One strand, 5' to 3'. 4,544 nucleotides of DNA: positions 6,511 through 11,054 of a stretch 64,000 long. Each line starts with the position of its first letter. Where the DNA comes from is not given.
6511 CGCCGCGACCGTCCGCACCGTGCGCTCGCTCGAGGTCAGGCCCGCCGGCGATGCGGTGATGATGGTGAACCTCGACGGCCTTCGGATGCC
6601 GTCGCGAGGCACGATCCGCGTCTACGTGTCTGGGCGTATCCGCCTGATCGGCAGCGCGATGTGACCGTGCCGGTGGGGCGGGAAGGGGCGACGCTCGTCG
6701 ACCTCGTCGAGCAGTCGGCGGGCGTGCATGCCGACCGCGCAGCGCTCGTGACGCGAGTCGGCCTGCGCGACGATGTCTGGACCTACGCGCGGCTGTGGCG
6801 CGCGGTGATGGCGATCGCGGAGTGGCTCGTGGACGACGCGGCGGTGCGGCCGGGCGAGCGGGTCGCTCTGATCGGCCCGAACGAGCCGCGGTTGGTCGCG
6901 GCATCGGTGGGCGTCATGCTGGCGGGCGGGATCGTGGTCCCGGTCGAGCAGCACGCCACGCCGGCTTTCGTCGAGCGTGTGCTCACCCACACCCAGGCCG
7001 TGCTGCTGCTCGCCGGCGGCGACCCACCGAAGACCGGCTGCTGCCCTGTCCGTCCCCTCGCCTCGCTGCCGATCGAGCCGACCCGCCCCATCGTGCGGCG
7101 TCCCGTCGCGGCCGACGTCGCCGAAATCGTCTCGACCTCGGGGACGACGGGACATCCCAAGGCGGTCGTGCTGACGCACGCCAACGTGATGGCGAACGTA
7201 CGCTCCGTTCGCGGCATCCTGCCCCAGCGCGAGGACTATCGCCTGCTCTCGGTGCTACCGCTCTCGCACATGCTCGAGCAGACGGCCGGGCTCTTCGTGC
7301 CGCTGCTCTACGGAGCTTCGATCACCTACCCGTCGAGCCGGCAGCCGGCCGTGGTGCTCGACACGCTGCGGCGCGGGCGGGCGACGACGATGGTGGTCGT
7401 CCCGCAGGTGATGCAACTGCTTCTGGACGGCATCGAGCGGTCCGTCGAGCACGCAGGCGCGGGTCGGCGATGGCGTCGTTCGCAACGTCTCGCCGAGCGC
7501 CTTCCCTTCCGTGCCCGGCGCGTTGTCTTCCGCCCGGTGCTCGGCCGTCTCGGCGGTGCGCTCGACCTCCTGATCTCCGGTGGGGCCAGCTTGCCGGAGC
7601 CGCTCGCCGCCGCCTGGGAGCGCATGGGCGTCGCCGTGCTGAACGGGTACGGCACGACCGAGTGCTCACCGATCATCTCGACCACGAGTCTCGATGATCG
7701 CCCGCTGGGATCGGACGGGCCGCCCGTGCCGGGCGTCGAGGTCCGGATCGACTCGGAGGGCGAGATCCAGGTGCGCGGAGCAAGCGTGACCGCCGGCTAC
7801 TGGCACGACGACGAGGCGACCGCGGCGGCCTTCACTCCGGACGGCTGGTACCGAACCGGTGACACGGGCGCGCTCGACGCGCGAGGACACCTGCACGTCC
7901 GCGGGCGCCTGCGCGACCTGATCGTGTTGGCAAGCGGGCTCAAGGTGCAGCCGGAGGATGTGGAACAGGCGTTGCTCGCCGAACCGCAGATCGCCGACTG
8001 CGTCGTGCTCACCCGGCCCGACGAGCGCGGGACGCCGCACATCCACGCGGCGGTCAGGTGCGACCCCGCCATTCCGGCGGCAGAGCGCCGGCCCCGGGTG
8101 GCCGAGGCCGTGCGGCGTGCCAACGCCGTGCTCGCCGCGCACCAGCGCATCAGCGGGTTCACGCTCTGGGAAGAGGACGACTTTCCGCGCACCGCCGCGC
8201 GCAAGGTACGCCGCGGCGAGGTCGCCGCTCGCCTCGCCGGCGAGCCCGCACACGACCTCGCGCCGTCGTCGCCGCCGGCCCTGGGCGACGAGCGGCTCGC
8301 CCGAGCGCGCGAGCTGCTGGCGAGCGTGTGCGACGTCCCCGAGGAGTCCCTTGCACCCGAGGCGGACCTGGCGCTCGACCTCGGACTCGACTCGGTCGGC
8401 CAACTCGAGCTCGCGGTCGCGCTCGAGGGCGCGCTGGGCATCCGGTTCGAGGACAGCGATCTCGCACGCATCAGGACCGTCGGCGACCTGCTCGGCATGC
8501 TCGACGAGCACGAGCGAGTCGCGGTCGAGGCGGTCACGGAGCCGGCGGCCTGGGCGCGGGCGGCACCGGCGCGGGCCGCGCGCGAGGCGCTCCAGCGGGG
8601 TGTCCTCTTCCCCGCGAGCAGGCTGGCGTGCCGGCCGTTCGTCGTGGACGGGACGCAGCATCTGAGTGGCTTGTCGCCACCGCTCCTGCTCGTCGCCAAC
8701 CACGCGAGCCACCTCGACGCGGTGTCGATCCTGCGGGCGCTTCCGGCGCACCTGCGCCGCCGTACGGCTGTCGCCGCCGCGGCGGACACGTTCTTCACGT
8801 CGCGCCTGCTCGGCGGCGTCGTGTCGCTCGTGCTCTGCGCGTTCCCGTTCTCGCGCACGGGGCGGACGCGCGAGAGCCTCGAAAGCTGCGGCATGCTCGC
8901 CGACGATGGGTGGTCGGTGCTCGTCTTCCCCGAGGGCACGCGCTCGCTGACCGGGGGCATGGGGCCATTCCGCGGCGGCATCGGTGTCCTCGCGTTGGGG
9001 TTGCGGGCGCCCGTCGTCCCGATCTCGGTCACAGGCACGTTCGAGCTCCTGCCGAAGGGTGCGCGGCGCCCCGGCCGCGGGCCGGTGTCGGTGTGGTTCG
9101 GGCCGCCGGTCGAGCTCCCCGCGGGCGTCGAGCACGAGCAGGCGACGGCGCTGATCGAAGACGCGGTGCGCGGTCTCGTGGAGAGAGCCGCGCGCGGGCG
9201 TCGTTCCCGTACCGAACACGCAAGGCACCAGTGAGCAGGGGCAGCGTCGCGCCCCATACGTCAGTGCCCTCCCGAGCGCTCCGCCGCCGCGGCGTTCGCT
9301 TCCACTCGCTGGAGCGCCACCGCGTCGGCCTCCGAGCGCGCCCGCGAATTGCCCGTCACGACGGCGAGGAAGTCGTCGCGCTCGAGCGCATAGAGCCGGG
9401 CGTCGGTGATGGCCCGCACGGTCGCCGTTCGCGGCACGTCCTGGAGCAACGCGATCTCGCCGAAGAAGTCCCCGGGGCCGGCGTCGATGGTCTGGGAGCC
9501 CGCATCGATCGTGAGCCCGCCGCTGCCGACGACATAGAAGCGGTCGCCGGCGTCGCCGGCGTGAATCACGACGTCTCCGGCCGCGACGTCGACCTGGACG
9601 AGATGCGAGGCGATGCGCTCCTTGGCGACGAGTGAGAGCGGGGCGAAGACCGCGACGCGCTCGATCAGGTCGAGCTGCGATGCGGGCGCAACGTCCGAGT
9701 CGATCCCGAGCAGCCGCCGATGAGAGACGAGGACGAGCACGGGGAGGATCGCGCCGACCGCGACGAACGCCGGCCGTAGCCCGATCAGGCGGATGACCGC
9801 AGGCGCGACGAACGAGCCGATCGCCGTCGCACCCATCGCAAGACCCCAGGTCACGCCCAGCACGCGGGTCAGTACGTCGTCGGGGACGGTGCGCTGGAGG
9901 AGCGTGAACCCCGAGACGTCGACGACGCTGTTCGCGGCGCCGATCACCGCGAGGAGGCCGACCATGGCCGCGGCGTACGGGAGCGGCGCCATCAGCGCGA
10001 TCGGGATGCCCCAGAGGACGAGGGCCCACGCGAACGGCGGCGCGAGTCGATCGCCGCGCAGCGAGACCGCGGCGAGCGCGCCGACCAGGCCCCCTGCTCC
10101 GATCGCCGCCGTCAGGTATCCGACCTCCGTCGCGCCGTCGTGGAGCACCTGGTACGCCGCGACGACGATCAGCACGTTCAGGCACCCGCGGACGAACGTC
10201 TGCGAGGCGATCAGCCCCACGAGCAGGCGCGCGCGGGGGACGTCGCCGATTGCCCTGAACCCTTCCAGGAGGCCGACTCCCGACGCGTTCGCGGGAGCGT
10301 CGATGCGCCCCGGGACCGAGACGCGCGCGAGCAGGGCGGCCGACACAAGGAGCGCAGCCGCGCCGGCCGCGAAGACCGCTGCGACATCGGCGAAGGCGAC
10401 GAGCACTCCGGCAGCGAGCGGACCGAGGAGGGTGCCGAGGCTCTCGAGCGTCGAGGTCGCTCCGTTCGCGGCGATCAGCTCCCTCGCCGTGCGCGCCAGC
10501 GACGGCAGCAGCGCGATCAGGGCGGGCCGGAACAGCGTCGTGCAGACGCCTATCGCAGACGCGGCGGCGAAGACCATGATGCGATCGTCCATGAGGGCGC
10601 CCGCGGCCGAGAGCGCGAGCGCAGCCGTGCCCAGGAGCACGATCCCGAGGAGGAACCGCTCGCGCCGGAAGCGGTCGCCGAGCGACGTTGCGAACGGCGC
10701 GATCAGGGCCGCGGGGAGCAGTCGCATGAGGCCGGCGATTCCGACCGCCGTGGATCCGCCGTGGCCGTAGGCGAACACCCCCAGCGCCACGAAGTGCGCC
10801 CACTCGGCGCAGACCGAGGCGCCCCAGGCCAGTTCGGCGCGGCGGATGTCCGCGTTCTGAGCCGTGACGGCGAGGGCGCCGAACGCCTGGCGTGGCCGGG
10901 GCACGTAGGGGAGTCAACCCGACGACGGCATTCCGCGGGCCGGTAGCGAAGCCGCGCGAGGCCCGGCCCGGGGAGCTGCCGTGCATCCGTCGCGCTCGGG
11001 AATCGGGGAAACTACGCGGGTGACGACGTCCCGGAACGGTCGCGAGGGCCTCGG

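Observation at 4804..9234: Coupled P-loop kinase/DAGK-like fusion plus ligase-ACP-acyltransferase gene: candidate self-contained lipid acylation module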

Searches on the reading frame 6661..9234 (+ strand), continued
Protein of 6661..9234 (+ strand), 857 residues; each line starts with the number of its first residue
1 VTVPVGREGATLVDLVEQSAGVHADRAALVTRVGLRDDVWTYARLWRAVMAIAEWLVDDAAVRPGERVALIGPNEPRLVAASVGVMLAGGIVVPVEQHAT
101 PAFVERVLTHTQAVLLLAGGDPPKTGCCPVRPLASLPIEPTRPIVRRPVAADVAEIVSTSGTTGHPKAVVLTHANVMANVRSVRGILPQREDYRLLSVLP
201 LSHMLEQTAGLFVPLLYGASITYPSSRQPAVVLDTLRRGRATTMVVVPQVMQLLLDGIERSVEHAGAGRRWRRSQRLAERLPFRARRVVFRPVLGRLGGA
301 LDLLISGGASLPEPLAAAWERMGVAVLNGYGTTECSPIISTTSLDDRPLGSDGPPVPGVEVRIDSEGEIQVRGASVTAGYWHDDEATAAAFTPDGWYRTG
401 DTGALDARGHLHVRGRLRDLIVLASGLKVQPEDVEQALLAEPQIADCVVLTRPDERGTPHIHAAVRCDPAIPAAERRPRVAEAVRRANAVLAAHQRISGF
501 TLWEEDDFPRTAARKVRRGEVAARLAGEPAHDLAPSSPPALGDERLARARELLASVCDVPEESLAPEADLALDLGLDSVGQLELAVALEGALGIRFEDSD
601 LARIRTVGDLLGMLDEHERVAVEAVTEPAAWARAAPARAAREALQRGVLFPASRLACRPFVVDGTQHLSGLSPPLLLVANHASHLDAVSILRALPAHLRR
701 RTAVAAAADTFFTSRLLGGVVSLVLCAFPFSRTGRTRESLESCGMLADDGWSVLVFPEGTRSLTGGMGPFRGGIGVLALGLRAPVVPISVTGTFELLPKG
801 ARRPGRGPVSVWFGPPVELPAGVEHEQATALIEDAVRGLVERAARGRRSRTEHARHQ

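Call 33: find_encoding_contigs(protein=P0219, flank=8000, max_places=2)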
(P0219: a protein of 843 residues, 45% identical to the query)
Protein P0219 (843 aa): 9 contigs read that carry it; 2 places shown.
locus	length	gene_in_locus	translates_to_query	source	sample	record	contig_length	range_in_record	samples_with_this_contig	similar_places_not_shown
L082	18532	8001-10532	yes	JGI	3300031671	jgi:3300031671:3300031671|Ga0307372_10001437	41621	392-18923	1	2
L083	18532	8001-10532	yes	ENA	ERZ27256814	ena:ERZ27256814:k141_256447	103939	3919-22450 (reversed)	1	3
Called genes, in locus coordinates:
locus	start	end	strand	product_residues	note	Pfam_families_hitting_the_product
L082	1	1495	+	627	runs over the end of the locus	?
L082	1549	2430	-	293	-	PF00561:Abhydrolase_1, PF12146:Hydrolase_4, PF12697:Abhydrolase_6, PF08386:Abhydrolase_4 (faint)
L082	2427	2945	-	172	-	PF00665:rve, PF13683:rve_3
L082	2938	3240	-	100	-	PF13276:HTH_21 (weak)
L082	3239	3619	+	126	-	PF07729:FCD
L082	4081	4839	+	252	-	-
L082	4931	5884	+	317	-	PF12760:Zn_ribbon_IS1595, PF12762:DDE_Tnp_IS1595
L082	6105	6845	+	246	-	-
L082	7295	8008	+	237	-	-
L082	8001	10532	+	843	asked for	PF00501:AMP-binding, PF23562:AMP-binding_C_3 (weak), PF00550:PP-binding (weak), PF01553:Acyltransferase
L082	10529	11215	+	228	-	PF01066:CDP-OH_P_transf (weak)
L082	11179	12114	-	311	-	PF01148:CTP_transf_1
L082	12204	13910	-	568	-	PF02899:Phage_int_SAM_1, PF13495:Phage_int_SAM_4 (weak), PF00589:Phage_integrase, PF13365:Trypsin_2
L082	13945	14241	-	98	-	-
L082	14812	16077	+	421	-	PF13356:Arm-DNA-bind_3, PF00589:Phage_integrase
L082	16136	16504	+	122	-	PF05973:Gp49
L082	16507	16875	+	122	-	PF13744:HTH_37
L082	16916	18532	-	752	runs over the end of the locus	PF28109:DpdD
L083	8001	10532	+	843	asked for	PF00501:AMP-binding, PF23562:AMP-binding_C_3 (weak), PF00550:PP-binding (weak), PF01553:Acyltransferase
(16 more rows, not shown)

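Call 54: search_protein_families(library=padloc, proteins=[window:6661-9234:+], max_evalue=0.01)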
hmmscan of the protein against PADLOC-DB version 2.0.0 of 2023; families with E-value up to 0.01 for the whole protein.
window:6661-9234:+ (857 aa): 0 families

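Call 64: search_protein_families(library=pfam, proteins=[L081:7268-8017:+, L082:7295-8008:+, L082:10529-11215:+, L082:11179-12114:-], max_evalue=1)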
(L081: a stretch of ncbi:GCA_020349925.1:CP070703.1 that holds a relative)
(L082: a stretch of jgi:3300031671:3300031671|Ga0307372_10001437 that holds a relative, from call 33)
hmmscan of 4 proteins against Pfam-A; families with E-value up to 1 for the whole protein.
L081:7268-8017:+ (249 aa): 0 families

L082:7295-8008:+ (237 aa): 1 family
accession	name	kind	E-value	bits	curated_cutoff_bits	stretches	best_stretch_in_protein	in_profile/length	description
PF03221.22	HTH_Tnp_Tc5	-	0.61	10.5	22.2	0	55-71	46-62/66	Tc5 transposase DNA-binding domain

L082:10529-11215:+ (228 aa): 1 family
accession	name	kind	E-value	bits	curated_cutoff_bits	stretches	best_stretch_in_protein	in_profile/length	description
PF01066.26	CDP-OH_P_transf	-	1.8e-05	25.6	22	1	32-182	3-143/152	CDP-alcohol phosphatidyltransferase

L082:11179-12114:- (311 aa): 1 family
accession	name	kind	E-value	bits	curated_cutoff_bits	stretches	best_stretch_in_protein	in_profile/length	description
PF01148.25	CTP_transf_1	-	4.5e-62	210.7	24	1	43-307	2-263/264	Cytidylyltransferase family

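Call 94: search_protein_families(library=ncbifam, proteins=[L082:10529-11215:+], max_evalue=0.01)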
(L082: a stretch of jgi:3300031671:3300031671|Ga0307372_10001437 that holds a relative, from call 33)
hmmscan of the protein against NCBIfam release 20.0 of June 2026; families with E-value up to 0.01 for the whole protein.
L082:10529-11215:+ (228 aa): 4 families
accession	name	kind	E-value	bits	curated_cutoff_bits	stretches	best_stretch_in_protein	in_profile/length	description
NF040950.1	archin_ph_syn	equivalog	2.3e-12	47.2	180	1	19-173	12-160/191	archaetidylinositol phosphate synthase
NF045883.1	PIPSynth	equivalog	3.4e-08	33.4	170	1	18-143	10-134/197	phosphatidylinositol phosphate synthase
NF052561.1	PIPSynBT1523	equivalog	5.7e-06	26.2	350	1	18-140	12-140/232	hypothetical protein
NF041135.1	IPPtranDIPPsyn_Thcocales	equivalog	0.002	17.2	580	1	31-137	250-346/419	bifunctional L-myo-inositol-1-phosphate cytidylyltransferase/CDP-L-myo-inositol myo-inositolphosphotransferase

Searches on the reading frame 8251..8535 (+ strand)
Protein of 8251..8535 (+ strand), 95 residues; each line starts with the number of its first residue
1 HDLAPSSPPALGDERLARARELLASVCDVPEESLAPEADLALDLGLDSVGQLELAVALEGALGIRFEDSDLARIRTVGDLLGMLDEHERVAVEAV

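Call 77: search_protein_families(library=ncbifam, proteins=[window:8251-8535:+], max_evalue=0.01)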
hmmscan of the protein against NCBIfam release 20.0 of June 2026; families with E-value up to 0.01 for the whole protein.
window:8251-8535:+ (95 aa): 17 families
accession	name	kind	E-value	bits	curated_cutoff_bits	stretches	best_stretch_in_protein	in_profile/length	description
NF002148.0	PRK00982.1-2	subfamily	9.2e-12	44.6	71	1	16-88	6-78/79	acyl carrier protein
NF040636.1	AcpM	exception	2.9e-08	33.6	146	1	20-86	11-77/93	meromycolate extension acyl carrier protein AcpM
NF002147.0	PRK00982.1-1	equivalog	3e-08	33.4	84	1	16-88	9-81/83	acyl carrier protein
NF058660.1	cispen_ACP_AmcB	equivalog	4.8e-08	33.1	80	1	27-84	16-75/80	cispentacin biosynthesis acyl carrier protein AmcB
TIGR00517.1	acyl_carrier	equivalog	1.9e-07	30.9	70.45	1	20-84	9-73/77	acyl carrier protein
NF002151.0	PRK00982.1-5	equivalog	2.2e-07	30.9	92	1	18-88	7-77/78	acyl carrier protein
NF003757.0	PRK05350.1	equivalog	2.8e-07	30.6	65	1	16-84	8-76/83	acyl carrier protein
NF006031.0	PRK08172.1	equivalog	1.3e-06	29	76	1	17-80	7-70/82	acyl carrier protein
NF004533.0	PRK05883.1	equivalog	1.5e-06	28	72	1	21-81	30-90/100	acyl carrier protein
NF002149.0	PRK00982.1-3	equivalog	4.2e-06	26.6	106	1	18-82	7-71/78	acyl carrier protein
NF002150.0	PRK00982.1-4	subfamily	4.5e-06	26.8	66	1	20-88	11-79/80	acyl carrier protein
NF009104.0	PRK12449.1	equivalog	1.2e-05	25.2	70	1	19-87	10-78/80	acyl carrier protein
NF005079.0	PRK06508.1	equivalog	3.2e-05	24.2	83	1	19-66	8-55/93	acyl carrier protein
NF005798.0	PRK07639.1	equivalog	0.0011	19.4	100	1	33-90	25-84/91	petrobactin biosynthesis protein AsbD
NF041183.1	Pks2_ls1_myc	equivalog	0.0026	14.6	2400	1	32-81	2032-2080/2086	sulfolipid-1 biosynthesis phthioceranic/hydroxyphthioceranic acid synthase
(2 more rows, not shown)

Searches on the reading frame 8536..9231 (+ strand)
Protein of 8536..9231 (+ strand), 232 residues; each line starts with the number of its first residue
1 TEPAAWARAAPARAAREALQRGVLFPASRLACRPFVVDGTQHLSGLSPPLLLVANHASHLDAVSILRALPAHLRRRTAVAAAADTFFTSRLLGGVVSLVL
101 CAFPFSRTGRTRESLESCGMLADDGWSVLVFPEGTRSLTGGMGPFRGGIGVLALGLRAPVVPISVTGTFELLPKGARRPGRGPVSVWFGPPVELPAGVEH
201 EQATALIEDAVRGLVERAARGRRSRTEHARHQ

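Call 77: search_protein_families(library=ncbifam, proteins=[window:8536-9231:+], max_evalue=0.01)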
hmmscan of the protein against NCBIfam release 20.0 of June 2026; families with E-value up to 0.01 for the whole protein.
window:8536-9231:+ (232 aa): 6 families
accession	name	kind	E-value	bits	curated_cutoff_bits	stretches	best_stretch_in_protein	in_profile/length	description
TIGR00530.1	AGP_acyltrn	subfamily_domain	1.1e-13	51.1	102.95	1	49-165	17-129/130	1-acylglycerol-3-phosphate O-acyltransferase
NF006386.0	PRK08633.1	equivalog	7.5e-11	40.5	1221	1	37-169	431-555/1147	acyl-[ACP]--phospholipid O-acyltransferase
NF005291.0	PRK06814.1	equivalog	3.3e-06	25.3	1349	1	36-168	442-566/1140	acyl-[ACP]--phospholipid O-acyltransferase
NF052553.1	LyOrLpactfOlsABRUA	equivalog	5.8e-06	25.7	300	0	164-222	202-262/263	lyso-ornithine lipid O-acyltransferase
NF011593.0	PRK15018.1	equivalog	0.00032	20.5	501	1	127-194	141-206/245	1-acylglycerol-3-phosphate O-acyltransferase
NF005959.0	PRK08043.1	equivalog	0.0011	17.3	886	1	49-168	29-140/719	bifunctional acyl-ACP--phospholipid O-acyltransferase/long-chain-fatty-acid--ACP ligase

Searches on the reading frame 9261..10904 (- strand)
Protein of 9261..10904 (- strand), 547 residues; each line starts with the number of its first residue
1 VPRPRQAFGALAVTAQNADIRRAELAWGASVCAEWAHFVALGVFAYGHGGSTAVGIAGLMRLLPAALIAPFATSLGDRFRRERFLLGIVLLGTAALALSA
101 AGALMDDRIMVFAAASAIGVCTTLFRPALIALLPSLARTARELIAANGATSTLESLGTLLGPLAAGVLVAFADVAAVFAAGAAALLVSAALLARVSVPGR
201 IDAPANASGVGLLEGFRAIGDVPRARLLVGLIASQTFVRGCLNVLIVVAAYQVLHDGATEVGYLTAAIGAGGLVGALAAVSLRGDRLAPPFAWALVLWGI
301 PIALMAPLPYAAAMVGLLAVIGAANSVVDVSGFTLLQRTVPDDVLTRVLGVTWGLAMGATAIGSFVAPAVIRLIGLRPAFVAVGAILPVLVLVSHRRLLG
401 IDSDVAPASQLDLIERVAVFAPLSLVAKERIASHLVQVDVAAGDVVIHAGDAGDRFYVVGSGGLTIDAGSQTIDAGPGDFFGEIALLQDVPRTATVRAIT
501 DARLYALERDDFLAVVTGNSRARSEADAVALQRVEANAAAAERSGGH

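Call 12: search_protein_families(library=pfam, proteins=[window:9261-10904:-], max_evalue=0.001)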
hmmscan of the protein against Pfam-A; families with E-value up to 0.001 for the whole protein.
window:9261-10904:- (547 aa): 3 families
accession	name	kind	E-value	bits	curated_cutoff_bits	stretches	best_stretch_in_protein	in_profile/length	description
PF07690.21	MFS_1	-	3.7e-21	75.9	33.4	2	31-351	9-334/347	Major Facilitator Superfamily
PF00027.35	cNMP_binding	-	4.4e-20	71.9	27.5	1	439-516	3-86/89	Cyclic nucleotide-binding domain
PF05977.19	MFS_3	-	1.2e-07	31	27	1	52-407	45-405/524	Transmembrane secretion effector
